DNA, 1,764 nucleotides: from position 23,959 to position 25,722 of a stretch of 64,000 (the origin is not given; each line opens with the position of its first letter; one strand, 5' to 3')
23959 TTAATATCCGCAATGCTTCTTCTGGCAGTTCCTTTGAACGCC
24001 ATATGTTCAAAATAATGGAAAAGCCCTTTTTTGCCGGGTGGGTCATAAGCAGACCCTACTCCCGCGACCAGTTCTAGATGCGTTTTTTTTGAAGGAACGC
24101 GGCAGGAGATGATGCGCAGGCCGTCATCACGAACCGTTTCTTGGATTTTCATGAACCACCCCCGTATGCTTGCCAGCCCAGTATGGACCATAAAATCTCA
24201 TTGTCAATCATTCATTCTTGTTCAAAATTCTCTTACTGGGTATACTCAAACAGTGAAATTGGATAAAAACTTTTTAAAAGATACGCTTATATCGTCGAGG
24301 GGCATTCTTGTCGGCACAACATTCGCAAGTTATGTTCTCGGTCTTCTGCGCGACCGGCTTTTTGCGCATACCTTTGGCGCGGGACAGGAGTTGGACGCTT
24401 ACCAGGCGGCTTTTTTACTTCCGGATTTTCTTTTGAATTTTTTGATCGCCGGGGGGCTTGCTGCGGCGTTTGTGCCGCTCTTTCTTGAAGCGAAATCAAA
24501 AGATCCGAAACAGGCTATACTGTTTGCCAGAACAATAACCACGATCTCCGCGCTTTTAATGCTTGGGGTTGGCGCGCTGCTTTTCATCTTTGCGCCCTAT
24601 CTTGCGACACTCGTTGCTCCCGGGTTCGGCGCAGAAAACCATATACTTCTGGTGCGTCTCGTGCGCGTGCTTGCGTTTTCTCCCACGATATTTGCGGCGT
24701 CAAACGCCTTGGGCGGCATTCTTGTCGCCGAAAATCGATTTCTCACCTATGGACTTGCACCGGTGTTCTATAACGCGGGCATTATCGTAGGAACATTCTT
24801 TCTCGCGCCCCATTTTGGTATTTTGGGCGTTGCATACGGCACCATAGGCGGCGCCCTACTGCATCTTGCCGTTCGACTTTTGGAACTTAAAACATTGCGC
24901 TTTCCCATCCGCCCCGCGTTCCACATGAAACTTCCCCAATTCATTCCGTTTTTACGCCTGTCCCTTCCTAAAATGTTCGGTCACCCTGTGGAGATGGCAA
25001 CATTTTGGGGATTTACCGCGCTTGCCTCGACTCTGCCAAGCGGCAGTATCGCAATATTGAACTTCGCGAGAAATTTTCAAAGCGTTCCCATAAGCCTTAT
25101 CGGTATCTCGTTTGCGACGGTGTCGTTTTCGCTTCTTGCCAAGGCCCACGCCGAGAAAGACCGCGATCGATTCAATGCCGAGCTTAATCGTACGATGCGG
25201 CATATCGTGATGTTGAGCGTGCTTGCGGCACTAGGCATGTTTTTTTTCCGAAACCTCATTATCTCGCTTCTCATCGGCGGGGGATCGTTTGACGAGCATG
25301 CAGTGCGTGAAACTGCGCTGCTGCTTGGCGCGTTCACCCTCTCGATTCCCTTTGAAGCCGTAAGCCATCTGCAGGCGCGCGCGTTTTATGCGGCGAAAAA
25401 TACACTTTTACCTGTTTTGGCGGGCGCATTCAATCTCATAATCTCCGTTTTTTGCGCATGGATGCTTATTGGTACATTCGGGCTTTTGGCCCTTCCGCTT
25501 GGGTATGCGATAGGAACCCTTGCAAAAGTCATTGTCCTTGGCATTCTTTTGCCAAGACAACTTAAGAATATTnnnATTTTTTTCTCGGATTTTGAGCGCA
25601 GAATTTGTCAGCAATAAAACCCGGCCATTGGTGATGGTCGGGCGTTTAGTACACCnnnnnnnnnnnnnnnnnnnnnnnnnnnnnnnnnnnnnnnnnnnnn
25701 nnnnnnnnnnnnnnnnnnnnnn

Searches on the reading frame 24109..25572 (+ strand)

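Call 10: search_protein_families(library=pfam, proteins=[window:24109-25572:+])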
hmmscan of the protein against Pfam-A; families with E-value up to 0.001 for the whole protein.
window:24109-25572:+ (488 aa): 2 families
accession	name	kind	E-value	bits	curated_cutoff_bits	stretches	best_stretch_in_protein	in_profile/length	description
PF03023.19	MurJ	-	1.9e-72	244.8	27.4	1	85-486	1-404/451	Lipid II flippase MurJ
PF01554.23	MatE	-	9.9e-08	32.3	24.9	1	302-451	16-160/161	MatE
